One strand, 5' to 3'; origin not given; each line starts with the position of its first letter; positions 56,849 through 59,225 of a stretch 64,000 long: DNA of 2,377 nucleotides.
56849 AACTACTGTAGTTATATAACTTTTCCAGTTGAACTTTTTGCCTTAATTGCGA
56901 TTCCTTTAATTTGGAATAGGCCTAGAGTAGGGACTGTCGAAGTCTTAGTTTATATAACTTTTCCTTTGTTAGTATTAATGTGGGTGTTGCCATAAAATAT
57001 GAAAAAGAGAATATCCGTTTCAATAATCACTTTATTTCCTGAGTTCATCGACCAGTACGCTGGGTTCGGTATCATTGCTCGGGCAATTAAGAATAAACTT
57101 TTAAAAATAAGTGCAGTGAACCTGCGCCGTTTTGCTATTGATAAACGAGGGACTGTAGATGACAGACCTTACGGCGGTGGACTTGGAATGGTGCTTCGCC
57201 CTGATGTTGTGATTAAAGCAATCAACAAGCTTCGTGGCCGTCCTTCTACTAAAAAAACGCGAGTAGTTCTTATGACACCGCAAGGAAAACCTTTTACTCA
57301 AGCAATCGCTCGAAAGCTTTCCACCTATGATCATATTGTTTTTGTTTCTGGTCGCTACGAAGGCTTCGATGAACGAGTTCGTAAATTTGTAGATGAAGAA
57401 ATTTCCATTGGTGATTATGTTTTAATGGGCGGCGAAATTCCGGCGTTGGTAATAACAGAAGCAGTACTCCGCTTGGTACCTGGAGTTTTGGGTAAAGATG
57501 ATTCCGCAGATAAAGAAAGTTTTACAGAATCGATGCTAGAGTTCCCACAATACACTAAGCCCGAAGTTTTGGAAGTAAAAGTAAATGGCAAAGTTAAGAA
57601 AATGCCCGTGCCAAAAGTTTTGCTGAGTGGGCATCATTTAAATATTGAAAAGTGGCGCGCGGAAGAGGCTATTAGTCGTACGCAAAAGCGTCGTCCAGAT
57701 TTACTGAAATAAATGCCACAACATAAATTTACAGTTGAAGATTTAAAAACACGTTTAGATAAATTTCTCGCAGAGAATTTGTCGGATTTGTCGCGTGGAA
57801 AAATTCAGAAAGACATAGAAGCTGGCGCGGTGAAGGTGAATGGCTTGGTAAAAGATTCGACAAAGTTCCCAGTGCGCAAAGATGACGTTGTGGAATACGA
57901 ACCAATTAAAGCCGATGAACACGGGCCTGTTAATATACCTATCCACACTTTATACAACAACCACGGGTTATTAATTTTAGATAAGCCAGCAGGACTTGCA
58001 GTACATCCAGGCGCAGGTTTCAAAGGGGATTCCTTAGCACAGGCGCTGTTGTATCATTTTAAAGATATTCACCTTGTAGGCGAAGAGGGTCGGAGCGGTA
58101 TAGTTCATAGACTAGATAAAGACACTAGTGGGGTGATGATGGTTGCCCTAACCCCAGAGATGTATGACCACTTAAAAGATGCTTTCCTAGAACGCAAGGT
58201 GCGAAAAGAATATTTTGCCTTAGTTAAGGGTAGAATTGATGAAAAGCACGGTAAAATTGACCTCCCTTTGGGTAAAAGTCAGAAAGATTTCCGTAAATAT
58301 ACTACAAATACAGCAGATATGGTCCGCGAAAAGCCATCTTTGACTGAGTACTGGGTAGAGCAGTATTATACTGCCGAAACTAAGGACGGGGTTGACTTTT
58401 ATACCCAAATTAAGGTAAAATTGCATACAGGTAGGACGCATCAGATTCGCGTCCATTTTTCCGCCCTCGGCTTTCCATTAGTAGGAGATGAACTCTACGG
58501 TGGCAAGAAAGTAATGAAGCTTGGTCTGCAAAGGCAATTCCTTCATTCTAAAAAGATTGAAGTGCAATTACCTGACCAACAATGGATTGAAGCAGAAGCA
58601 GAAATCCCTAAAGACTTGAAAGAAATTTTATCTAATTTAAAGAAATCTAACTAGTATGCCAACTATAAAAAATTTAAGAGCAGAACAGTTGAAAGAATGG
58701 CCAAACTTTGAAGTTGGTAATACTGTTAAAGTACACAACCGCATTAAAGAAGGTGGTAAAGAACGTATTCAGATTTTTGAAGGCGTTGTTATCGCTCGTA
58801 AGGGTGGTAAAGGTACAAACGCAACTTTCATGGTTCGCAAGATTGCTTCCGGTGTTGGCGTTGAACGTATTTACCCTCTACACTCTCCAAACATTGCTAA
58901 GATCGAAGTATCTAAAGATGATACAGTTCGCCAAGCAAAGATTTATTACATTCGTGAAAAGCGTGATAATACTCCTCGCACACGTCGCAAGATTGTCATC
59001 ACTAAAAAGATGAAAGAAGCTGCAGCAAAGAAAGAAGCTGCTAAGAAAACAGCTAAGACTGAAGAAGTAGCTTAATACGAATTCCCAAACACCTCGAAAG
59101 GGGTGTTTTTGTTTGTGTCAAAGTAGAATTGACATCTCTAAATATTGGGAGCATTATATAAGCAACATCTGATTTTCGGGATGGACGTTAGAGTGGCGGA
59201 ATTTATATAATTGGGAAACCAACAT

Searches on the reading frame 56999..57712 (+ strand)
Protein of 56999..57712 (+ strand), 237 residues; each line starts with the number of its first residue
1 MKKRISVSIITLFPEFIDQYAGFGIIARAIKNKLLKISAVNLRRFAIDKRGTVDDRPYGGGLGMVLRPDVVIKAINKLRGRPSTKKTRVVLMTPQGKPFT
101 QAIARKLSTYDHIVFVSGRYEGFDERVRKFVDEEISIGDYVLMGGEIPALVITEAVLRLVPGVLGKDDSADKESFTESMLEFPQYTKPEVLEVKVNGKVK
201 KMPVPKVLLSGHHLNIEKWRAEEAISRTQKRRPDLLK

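Call 3: search_protein_families(library=pfam, proteins=[window:56999-57712:+], max_evalue=0.1)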
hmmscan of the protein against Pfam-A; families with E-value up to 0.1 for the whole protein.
window:56999-57712:+ (237 aa): 2 families
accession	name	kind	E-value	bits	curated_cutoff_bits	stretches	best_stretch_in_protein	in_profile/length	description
PF01746.26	tRNA_m1G_MT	-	1.6e-58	198.1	27.3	1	28-233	3-195/195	tRNA (Guanine-1)-methyltransferase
PF02590.22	SPOUT_MTase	-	0.0051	17.3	27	1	84-158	64-143/154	Predicted SPOUT methyltransferase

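Call 8: find_related_loci(query=window:56999-57712:+, collection=genome_contigs, flank=10000)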
Query window:56999-57712:+ (237 aa) in genome_contigs; peptide patterns used: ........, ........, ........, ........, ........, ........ (x = any residue, [..] = any of these).
396 stretches matched a pattern; 229 encode a relative of the query (tblastn E <= 1e-3); the best 80 are kept; 80 distinct loci.
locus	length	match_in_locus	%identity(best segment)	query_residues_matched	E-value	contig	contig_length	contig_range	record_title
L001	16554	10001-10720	86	1-237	2e-138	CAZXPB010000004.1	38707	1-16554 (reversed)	MAG TPA_asm: uncultured Candidatus Saccharibacteria bacterium isolate SRP278252_co1_286 genome assembly, contig: NODE_15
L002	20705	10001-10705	88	2-237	4e-136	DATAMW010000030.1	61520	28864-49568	MAG TPA_asm: Patescibacteria group bacterium isolate SMAG_U7001 k141_1275939, whole genome shotgun sequence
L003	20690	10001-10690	87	6-237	1e-133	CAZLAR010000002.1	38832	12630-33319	MAG TPA_asm: uncultured Candidatus Saccharibacteria bacterium isolate SRP192515_co2_181 genome assembly, contig: NODE_71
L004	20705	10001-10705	80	1-237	7e-130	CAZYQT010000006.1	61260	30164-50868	MAG TPA_asm: uncultured Candidatus Saccharibacteria bacterium isolate SRP192515_co1_368 genome assembly, contig: NODE_33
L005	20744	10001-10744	81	1-237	3e-129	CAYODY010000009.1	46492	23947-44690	MAG TPA_asm: uncultured Candidatus Saccharibacteria bacterium isolate SRP286056_co2_146 genome assembly, contig: NODE_88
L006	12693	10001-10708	95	2-237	6e-150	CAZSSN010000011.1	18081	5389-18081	MAG TPA_asm: uncultured Candidatus Saccharibacteria bacterium isolate SRP286056_co3_12 genome assembly, contig: NODE_301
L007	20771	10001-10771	75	7-237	6e-124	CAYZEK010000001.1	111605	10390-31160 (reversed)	MAG TPA_asm: uncultured Candidatus Saccharibacteria bacterium isolate binchicken_co245_329 genome assembly, contig: NODE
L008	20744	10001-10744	79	7-237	8e-124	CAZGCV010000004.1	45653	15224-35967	MAG TPA_asm: uncultured Candidatus Saccharibacteria bacterium isolate SRP344714_co1_292 genome assembly, contig: NODE_16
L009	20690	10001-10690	80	2-237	1e-122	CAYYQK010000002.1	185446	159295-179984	MAG TPA_asm: uncultured Candidatus Saccharibacteria bacterium isolate binchicken_co326_164 genome assembly, contig: NODE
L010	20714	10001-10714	74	1-237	7e-120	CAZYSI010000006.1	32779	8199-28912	MAG TPA_asm: uncultured Candidatus Saccharibacteria bacterium isolate binchicken_co326_102 genome assembly, contig: NODE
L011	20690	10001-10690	73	1-237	2e-115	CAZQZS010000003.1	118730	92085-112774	MAG TPA_asm: uncultured Candidatus Saccharibacteria bacterium isolate binchicken_co179_18 genome assembly, contig: NODE_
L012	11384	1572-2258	72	1-236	5e-114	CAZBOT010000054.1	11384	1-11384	MAG TPA_asm: uncultured Candidatus Saccharibacteria bacterium isolate SRP329715_co1_191 genome assembly, contig: NODE_87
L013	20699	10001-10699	72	2-237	4e-113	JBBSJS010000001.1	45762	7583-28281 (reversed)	MAG: Candidatus Doudnabacteria bacterium isolate LS4_metabat2.068 LS4_metabat2.068_K_1988414_L_45762_cov_10.0000, whole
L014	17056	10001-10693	71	1-237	5e-111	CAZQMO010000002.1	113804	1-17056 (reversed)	MAG TPA_asm: uncultured Candidatus Saccharibacteria bacterium isolate binchicken_co242_277 genome assembly, contig: NODE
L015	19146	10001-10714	66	2-236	3e-104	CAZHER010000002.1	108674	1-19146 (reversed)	MAG TPA_asm: uncultured Candidatus Saccharibacteria bacterium isolate binchicken_co326_173 genome assembly, contig: NODE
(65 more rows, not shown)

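Call 71: search_protein_families(library=pfam, proteins=[L006:3531-4928:+, L009:1803-2999:+, L008:4194-4820:+], max_evalue=0.05)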
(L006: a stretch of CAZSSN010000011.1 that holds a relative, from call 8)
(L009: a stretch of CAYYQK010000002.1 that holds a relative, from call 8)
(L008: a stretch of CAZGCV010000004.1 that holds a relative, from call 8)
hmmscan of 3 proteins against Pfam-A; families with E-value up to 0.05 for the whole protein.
L006:3531-4928:+ (465 aa): 0 families

L009:1803-2999:+ (398 aa): 0 families

L008:4194-4820:+ (208 aa): 0 families

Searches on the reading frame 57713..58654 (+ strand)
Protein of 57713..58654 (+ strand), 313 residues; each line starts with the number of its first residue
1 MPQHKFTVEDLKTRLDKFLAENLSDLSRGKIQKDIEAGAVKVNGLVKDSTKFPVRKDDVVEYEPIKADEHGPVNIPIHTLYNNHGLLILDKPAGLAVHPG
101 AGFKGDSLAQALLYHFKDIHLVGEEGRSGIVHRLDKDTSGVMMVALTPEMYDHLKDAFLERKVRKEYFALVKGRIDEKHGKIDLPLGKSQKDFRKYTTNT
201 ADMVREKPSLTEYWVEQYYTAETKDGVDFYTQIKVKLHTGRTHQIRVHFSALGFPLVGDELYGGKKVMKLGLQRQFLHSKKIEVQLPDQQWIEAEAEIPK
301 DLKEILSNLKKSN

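Call 3: search_protein_families(library=pfam, proteins=[window:57713-58654:+], max_evalue=0.1)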
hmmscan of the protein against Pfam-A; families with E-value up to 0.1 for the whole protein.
window:57713-58654:+ (313 aa): 3 families
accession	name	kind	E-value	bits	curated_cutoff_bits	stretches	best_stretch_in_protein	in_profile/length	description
PF00849.27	PseudoU_synth_2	-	1.6e-28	100.3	26.8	1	86-251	2-152/152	RNA pseudouridylate synthase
PF01479.30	S4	-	7.8e-10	38.8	22.8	1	14-60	2-48/48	S4 domain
PF22421.1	SYY_C-terminal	-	0.017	15.4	27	1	6-60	12-66/83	Tyrosine--tRNA ligase SYY-like C-terminal domain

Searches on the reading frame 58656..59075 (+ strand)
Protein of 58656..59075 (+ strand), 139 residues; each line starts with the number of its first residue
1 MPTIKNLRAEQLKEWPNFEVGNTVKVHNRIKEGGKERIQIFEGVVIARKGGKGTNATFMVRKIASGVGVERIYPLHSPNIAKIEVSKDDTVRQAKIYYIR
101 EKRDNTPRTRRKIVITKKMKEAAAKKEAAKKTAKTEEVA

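Call 3: search_protein_families(library=pfam, proteins=[window:58656-59075:+], max_evalue=0.1)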
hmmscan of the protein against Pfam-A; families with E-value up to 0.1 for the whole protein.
window:58656-59075:+ (139 aa): 1 family
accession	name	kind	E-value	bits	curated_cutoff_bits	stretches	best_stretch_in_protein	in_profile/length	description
PF01245.26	Ribosomal_L19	-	2.9e-40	137.1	22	1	4-109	3-108/111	Ribosomal protein L19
